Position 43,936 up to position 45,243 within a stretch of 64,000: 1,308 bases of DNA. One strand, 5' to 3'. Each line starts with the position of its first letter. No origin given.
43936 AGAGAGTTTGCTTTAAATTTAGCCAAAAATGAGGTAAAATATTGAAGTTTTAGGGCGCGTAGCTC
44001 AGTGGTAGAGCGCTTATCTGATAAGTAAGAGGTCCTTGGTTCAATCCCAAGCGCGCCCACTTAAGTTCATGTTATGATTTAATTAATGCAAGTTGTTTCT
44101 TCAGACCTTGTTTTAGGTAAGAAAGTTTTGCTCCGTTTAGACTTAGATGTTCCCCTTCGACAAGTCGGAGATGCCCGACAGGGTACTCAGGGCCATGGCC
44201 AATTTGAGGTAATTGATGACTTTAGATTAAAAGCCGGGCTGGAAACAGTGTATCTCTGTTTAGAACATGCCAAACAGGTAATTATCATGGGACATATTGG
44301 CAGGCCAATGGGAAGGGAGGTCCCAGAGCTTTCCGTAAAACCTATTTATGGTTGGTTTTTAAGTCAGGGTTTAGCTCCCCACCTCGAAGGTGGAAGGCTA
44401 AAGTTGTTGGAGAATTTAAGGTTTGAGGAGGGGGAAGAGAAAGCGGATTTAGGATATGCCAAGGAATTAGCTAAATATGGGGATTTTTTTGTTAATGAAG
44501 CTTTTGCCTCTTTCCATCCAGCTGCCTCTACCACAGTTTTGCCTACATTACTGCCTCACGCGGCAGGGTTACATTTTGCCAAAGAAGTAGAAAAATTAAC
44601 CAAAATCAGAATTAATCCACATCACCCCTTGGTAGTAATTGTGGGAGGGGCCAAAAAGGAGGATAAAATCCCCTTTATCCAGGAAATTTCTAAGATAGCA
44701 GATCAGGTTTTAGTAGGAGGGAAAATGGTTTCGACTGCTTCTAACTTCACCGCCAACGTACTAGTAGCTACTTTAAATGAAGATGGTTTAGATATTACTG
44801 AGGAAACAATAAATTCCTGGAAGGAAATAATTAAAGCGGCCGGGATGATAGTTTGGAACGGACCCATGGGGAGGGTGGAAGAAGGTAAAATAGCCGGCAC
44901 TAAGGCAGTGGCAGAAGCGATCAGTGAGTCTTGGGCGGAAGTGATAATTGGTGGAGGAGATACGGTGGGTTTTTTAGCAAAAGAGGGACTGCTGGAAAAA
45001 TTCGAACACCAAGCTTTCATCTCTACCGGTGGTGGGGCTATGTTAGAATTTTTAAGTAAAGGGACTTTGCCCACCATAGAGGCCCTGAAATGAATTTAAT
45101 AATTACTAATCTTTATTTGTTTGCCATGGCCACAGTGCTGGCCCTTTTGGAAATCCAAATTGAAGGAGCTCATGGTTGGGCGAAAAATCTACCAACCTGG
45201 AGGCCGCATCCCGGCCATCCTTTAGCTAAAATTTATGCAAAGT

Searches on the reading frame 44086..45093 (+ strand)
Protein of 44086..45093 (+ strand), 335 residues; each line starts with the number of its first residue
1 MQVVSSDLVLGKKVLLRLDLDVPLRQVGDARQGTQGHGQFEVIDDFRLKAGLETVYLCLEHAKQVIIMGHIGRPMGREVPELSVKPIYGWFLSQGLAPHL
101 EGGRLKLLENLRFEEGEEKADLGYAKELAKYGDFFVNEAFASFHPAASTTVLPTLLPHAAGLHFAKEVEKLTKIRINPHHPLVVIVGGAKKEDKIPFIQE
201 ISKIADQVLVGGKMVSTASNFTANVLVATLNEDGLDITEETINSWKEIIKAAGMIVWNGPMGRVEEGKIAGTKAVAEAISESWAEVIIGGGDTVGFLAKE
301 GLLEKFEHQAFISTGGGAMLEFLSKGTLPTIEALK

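Call 28: find_encoding_contigs(protein=window:44086-45093:+, flank=10000, max_places=1)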
Protein window:44086-45093:+ (335 aa): 3 contigs read that carry it; 1 place shown.
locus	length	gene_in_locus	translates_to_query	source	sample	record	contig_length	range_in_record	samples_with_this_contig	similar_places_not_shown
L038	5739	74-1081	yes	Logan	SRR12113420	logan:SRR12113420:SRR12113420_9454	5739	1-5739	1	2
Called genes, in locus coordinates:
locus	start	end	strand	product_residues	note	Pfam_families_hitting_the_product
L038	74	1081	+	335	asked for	PF00162:PGK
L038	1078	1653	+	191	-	-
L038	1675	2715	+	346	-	PF00044:Gp_dh_N, PF02800:Gp_dh_C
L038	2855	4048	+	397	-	PF01916:DS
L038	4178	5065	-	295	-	PF00491:Arginase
